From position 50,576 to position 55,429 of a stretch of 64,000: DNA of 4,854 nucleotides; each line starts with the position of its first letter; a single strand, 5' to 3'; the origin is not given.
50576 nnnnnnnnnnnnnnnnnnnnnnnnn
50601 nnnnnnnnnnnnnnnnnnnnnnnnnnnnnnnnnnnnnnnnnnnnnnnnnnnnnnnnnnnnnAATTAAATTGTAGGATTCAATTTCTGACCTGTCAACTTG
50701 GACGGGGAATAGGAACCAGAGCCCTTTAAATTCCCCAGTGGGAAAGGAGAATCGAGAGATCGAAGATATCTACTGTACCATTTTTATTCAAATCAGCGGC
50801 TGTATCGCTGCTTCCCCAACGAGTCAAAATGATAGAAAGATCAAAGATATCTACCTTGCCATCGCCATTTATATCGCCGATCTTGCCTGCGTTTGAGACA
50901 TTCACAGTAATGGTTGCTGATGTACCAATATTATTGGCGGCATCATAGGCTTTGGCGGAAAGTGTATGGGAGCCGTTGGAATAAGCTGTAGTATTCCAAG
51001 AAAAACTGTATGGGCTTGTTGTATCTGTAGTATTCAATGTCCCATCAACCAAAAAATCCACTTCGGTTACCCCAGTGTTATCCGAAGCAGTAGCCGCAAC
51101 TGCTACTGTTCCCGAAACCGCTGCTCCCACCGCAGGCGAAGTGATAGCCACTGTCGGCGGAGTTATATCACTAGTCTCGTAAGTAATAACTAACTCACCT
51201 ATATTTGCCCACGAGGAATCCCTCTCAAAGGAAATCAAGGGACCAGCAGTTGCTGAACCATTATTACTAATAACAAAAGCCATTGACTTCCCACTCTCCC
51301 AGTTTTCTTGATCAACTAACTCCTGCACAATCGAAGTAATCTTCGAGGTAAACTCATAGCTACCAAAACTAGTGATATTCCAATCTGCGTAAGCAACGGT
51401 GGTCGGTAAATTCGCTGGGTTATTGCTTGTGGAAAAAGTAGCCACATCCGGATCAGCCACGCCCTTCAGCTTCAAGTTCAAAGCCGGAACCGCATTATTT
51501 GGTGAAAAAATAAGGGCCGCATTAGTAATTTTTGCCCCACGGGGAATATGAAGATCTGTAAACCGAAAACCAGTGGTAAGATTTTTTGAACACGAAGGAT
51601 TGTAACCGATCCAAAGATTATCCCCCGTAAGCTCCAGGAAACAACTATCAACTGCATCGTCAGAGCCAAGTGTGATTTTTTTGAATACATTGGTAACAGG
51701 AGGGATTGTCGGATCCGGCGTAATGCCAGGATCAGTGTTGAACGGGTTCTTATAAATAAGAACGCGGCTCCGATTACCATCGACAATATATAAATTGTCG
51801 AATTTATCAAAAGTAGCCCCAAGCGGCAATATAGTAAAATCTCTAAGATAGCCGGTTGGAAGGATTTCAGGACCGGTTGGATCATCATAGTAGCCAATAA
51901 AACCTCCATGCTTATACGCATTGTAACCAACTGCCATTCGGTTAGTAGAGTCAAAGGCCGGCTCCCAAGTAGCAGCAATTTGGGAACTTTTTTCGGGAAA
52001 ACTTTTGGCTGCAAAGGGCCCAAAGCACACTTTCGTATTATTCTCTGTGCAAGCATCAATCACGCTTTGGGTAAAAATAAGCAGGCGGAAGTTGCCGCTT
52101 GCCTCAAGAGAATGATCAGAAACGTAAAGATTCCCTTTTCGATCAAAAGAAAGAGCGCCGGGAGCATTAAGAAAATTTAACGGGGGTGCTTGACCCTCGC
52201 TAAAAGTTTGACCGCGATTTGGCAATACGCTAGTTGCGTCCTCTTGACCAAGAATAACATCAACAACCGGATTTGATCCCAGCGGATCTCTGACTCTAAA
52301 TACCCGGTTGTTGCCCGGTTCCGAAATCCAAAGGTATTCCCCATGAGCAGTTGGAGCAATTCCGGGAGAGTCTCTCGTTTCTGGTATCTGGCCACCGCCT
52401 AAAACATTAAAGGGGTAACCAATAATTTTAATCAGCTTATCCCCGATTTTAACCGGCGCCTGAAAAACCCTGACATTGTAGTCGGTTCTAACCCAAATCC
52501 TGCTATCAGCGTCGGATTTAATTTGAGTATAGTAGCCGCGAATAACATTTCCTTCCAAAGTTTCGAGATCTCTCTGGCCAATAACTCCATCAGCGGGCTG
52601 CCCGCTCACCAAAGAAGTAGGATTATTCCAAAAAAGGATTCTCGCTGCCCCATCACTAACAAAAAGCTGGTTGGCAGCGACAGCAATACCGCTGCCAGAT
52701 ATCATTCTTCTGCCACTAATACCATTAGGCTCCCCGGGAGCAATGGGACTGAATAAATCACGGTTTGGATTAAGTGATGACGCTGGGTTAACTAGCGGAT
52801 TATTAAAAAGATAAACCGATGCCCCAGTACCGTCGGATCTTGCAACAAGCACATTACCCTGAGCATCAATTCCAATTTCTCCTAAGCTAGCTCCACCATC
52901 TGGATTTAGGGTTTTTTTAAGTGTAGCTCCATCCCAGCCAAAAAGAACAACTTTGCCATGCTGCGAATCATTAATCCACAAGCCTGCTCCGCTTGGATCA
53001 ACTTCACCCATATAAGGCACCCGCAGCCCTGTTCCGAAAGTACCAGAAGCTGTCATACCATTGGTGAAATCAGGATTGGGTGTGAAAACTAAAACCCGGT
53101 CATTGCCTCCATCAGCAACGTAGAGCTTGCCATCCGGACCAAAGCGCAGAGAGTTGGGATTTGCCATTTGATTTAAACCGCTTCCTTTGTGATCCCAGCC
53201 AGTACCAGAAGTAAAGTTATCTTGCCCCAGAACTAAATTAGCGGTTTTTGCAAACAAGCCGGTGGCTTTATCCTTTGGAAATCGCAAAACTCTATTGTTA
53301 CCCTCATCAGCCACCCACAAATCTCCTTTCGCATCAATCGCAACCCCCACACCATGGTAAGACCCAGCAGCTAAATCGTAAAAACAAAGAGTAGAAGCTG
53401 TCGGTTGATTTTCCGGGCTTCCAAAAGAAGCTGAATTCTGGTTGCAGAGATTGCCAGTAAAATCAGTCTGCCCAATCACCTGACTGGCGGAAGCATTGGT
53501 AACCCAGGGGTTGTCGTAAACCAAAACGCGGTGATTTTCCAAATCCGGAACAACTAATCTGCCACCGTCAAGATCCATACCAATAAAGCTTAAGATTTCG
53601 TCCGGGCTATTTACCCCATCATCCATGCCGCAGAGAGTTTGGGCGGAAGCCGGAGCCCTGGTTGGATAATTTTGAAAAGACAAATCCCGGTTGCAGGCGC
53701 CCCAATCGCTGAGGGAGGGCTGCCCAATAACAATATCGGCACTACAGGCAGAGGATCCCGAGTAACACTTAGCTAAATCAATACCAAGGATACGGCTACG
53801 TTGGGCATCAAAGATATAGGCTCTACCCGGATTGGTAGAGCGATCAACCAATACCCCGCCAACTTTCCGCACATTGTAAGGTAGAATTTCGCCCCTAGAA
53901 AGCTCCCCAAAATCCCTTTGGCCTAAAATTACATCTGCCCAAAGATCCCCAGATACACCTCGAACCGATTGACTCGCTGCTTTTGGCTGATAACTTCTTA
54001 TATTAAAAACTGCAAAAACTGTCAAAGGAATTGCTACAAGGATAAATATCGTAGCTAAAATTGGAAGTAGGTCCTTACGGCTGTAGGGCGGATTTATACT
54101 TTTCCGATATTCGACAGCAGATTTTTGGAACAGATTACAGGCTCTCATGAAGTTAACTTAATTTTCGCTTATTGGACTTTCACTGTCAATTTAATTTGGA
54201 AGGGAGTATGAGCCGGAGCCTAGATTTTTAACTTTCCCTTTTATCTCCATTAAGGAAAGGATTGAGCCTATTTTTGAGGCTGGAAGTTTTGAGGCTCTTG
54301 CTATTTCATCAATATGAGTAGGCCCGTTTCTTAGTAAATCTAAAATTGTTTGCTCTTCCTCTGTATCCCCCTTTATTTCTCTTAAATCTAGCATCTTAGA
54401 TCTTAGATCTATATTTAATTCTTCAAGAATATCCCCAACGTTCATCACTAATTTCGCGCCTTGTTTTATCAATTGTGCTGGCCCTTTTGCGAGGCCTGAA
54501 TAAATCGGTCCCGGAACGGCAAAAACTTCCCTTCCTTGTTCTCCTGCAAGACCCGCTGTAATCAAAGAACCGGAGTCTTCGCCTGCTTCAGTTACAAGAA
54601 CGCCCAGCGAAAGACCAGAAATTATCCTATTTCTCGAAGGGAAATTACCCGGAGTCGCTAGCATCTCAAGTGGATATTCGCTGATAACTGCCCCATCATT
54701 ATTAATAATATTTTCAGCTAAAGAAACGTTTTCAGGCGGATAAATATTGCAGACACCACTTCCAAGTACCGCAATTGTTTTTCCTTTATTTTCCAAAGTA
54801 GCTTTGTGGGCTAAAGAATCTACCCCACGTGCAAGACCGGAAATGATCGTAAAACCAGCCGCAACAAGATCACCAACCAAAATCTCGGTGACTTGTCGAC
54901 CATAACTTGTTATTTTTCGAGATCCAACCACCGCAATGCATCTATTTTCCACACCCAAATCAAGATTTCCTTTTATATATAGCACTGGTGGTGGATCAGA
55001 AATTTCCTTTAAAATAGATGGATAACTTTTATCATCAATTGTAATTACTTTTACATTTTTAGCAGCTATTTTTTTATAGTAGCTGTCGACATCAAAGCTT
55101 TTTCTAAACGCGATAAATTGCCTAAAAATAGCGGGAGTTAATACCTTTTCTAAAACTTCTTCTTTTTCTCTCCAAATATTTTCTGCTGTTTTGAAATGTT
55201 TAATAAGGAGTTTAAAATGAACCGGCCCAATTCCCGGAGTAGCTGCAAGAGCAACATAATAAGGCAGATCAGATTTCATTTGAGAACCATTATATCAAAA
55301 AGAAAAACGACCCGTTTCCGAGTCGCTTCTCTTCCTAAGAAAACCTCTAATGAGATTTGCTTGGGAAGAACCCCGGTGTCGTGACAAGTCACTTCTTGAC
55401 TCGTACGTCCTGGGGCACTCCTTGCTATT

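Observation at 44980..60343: Cohesin-dockerin ('cellulosome-like') cell-surface assembly: two anchored cohesin scaffoldins, a cohesin+dockerin adaptor, and dockerin-tagged protease and beta-propeller subunits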

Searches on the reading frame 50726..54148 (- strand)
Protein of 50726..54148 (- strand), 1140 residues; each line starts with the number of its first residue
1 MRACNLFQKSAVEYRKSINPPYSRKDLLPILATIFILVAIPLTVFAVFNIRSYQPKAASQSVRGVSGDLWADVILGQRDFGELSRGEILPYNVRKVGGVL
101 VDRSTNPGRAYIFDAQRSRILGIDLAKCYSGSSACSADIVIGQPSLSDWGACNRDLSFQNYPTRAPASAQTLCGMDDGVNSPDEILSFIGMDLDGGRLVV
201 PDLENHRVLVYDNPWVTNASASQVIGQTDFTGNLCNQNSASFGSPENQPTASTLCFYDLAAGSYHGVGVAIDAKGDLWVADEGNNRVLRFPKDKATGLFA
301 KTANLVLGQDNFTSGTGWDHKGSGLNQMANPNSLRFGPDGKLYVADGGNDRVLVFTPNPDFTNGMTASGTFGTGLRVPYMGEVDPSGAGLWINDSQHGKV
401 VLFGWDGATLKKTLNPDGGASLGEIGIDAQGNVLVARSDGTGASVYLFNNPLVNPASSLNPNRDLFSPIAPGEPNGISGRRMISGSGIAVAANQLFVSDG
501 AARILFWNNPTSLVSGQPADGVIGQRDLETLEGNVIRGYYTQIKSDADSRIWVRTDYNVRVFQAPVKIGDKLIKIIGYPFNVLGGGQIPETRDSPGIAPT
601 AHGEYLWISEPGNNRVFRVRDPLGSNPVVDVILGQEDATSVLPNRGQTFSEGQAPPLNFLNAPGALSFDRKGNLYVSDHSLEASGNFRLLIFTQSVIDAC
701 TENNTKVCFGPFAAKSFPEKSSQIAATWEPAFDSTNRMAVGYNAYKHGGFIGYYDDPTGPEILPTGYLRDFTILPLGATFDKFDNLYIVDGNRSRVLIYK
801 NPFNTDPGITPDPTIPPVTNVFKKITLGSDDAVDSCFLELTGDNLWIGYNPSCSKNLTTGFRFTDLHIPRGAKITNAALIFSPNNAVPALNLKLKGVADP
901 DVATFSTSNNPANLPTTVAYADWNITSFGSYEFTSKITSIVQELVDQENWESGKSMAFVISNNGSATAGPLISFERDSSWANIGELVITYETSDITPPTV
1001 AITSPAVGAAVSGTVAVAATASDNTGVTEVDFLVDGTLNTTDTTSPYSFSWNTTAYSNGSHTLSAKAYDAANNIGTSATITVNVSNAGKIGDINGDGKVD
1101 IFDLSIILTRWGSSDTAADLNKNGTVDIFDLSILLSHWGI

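Call 3: search_protein_families(library=pfam, proteins=[window:50726-54148:-], max_evalue=1)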
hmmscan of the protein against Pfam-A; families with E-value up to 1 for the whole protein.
window:50726-54148:- (1140 aa): 11 families
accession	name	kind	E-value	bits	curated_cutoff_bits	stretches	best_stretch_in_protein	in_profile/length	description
PF17957.7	Big_7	-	1.3e-21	77.4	24.1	1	998-1065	1-70/70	Bacterial Ig domain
PF01436.27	NHL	-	4.4e-19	67.9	20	3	268-290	6-28/28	NHL repeat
PF00404.24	Dockerin_1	-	2.9e-07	31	22.9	1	1091-1134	2-52/57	Dockerin type I domain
PF13449.12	Phytase-like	-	0.00089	19.7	27.6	1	268-294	72-98/284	Esterase-like activity of phytase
PF25021.1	TEN_NHL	-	0.0019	17.7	27.1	1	269-352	266-353/357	Teneurin NHL domain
PF07494.17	Reg_prop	-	0.0023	18.3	20.4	0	539-556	6-23/24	Two component regulator propeller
PF08450.18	SGL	-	0.0059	16.7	26.3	0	256-293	176-213/246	SMP-30/Gluconolactonase/LRE-like region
PF19077.6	Big_13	-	0.013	16.4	27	1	1030-1084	43-100/102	Bacterial Ig-like domain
PF00036.39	EF-hand_1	-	0.056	13.5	25.4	0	1092-1109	10-27/29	EF hand domain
PF13405.12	EF-hand_6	-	0.13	12.5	25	0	1092-1112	10-30/30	EF-hand domain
PF10282.15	Lactonase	-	0.15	11.7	21.7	1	277-409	205-324/344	Lactonase, 7-bladed beta-propeller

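Call 4: search_protein_families(library=ncbifam, proteins=[window:50726-54148:-], max_evalue=1)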
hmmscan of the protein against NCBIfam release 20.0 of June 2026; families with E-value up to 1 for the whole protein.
window:50726-54148:- (1140 aa): 5 families
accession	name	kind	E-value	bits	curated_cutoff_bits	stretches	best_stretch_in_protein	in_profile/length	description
NF035926.1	scyF_NHL_VPEP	equivalog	7.1e-12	45.1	350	1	320-412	190-282/376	scytonemin biosynthesis PEP-CTERM protein ScyF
NF033206.1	ScyE_fam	subfamily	2.7e-07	30.4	80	2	327-376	6-49/333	ScyD/ScyE family protein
NF041540.1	dockerin_GC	domain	5.4e-06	26.7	29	1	1092-1138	4-63/67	GC-type dockerin domain-anchored protein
NF047446.1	barrel_OmpL47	domain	0.015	15.8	40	1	1014-1084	6-68/68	OmpL47-type beta-barrel domain-containing protein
TIGR02604.1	Piru_Ver_Nterm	subfamily_domain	0.02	14.3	122.2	1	264-346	271-338/367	PVC-type heme-binding CxxCH protein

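Call 81: search_solved_structures(query=window:50726-54148:-, max_evalue=0.01)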
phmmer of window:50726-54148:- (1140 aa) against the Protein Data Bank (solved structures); distinct sequences matched with E-value up to 0.01: 41.
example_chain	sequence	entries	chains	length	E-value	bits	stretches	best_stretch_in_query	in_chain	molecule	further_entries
6i37_A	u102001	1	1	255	2.6e-19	71.8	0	267-292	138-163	nv1Pizza6-AYW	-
6i38_A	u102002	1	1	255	2.9e-19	71.6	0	267-292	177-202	nv2Pizza6-AYW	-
6i3b_A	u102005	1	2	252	3.3e-19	71.4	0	267-292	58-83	cPizza6-AYW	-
6f0q_A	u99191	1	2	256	3.6e-19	71.3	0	267-292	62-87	Pizza6-AYW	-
6i39_A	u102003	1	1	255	8.1e-17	63.5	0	267-292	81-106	v31Pizza6-AYW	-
7zpw_A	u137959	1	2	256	1.3e-16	62.8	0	267-292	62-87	Pizza6-TSK-TSH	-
7zq2_A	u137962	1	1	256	1.6e-16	62.5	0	267-292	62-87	Pizza6-RSH-TSH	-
6f0s_A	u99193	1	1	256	2.1e-16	62.2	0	267-292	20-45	Pizza6-SYW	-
7zph_A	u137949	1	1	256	2.1e-16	62.1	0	265-292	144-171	Pizza6-TNK-RSH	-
7zqg_A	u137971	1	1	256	2.2e-16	62.1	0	267-292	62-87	Pizza6-KSH-TSH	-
7zcj_A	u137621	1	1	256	3.8e-16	61.3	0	267-292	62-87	Pizza6-TNH-TSH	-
7zpz_A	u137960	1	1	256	3.9e-16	61.2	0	267-292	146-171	Pizza6-TSR-TSH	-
6i3a_A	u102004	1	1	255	4.1e-16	61.2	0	267-295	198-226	v22Pizza6-AYW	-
3wwa_A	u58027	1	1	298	8.5e-15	56.8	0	267-292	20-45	Pizza7H protein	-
6rej_A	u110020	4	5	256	6.2e-14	53.9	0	265-292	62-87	Pizza6-SH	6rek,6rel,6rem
2jnk_A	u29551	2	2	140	1e-05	26.7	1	1089-1134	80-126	Hyalurononglucosaminidase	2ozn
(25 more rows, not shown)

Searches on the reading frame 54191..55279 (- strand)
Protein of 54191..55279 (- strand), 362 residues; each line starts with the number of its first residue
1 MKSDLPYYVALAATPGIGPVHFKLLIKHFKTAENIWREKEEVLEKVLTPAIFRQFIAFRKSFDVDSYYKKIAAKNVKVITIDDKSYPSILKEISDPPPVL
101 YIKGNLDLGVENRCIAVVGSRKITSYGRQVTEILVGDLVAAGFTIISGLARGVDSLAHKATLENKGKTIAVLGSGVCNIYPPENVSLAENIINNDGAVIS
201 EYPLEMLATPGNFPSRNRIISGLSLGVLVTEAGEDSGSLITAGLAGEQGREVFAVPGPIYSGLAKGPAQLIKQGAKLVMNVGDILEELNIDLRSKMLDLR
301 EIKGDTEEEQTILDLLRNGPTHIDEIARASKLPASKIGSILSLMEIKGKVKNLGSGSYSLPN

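Call 3: search_protein_families(library=pfam, proteins=[window:54191-55279:-], max_evalue=1)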
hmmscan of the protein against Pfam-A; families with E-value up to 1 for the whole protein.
window:54191-55279:- (362 aa): 9 families
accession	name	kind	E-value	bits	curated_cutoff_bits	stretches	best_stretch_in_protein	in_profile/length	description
PF02481.21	DNA_processg_A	-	7.4e-80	267.5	29.6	1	71-279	2-211/212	DNA recombination-mediator protein A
PF17782.7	DprA_WH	-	3.6e-12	46.6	22.9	1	304-353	9-58/61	DprA winged helix domain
PF01978.25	TrmB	-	3.6e-05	24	25.6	1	309-352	11-54/68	Sugar-specific transcriptional regulator TrmB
PF05331.17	DUF742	-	0.016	15.5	27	0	303-339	39-74/114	Protein of unknown function (DUF742)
PF18306.6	LDcluster4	-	0.092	12.8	26.3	1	114-172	3-62/151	SLOG cluster4 family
PF21102.3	DprA_N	-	0.1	12.8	22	1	11-34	10-33/64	DprA-like N-terminal HHH domain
PF24034.1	DUF7343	-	0.11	12.7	27.6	1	308-356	4-54/62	Domain of unknown function (DUF7343)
PF08221.17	HTH_9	-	0.13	12.9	23.4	1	313-344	20-51/62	RNA polymerase III subunit RPC82 helix-turn-helix domain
PF01022.26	HTH_5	-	0.19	12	22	0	312-337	7-32/47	Bacterial regulatory protein, arsR family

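Call 4: search_protein_families(library=ncbifam, proteins=[window:54191-55279:-], max_evalue=1)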
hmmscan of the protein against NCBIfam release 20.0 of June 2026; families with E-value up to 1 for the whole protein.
window:54191-55279:- (362 aa): 3 families
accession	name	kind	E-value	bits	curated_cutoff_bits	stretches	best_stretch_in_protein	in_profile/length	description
NF008007.0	PRK10736.1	equivalog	1.4e-80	271.3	495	1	39-354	36-355/374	DNA-protecting protein DprA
TIGR00732.1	dprA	equivalog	1.1e-75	253.6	191.15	1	71-288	4-220/220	DNA-processing protein DprA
NF010337.0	PRK13766.1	equivalog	0.23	9.5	610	1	11-46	725-760/781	Hef nuclease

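Call 27: find_related_loci(query=window:54191-55279:-, collection=genome_contigs, flank=10000)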
Query window:54191-55279:- (362 aa) in genome_contigs; peptide patterns used: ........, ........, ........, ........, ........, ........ (x = any residue, [..] = any of these).
122 stretches matched a pattern; 33 encode a relative of the query (tblastn E <= 1e-3); 33 distinct loci.
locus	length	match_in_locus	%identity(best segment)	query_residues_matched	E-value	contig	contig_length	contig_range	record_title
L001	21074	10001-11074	64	1-360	2e-148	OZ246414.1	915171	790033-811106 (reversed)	MAG: uncultured Gammaproteobacteria bacterium isolate SRP119689_co1_109 genome assembly, chromosome: 1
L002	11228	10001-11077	54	1-360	2e-115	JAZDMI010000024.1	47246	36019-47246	MAG: Candidatus Gottesmanbacteria bacterium isolate MEGAHIT-group-0.642 k141_10006399, whole genome shotgun sequence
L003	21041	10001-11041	54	5-355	3e-112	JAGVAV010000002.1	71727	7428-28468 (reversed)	MAG: Candidatus Woesebacteria bacterium isolate DeMMO6_50 c_000000063157, whole genome shotgun sequence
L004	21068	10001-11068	50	4-358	9e-105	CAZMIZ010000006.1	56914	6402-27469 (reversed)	MAG TPA_asm: uncultured Gammaproteobacteria bacterium isolate binchicken_co338_18 genome assembly, contig: NODE_106_leng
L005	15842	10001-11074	48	1-358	9e-100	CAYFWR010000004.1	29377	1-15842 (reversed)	MAG TPA_asm: uncultured Candidatus Saccharibacteria bacterium isolate ERP108616_co2_239 genome assembly, contig: NODE_20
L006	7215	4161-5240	50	3-360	7e-100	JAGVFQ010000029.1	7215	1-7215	MAG: Patescibacteria group bacterium isolate DeMMO2_29 c_000000011504, whole genome shotgun sequence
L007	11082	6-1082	46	4-360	5e-93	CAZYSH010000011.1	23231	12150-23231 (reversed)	MAG TPA_asm: uncultured Candidatus Saccharibacteria bacterium isolate binchicken_co330_129 genome assembly, contig: NODE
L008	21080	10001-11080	46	1-358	9e-93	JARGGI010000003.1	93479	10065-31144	MAG: Patescibacteria group bacterium isolate C14-28 NODE_3_length_93479_cov_20.037108, whole genome shotgun sequence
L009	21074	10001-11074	47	3-358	2e-92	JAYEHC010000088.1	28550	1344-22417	MAG: Patescibacteria group bacterium isolate MAG229 MAG229_88, whole genome shotgun sequence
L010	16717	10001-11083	46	1-362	6e-91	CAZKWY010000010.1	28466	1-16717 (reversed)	MAG TPA_asm: uncultured Candidatus Saccharibacteria bacterium isolate SRP141376_co4_69 genome assembly, contig: NODE_302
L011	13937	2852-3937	45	1-358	1e-90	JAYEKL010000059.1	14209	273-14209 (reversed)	MAG: Patescibacteria group bacterium isolate MAG138 MAG138_59, whole genome shotgun sequence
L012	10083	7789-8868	46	1-358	9e-90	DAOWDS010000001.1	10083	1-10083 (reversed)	MAG TPA_asm: Candidatus Moraniibacteriota bacterium isolate CSMAG_1919 CSMAG_1919_k141_827969_length_10083_cov_10.0005,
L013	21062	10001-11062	45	7-358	6e-89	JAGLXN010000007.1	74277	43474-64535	MAG: Candidatus Parcubacteria bacterium isolate RS_12_54 ZL285.bin.54.fa_7, whole genome shotgun sequence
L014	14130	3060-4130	45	4-358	2e-88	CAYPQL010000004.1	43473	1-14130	MAG TPA_asm: uncultured Candidatus Saccharibacteria bacterium isolate SRP256446_co1_206 genome assembly, contig: NODE_11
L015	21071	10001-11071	46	4-358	5e-88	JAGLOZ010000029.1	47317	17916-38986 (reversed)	MAG: Candidatus Paceibacterota bacterium isolate RS_7_61 ROV157_7.bin.61.fa_29, whole genome shotgun sequence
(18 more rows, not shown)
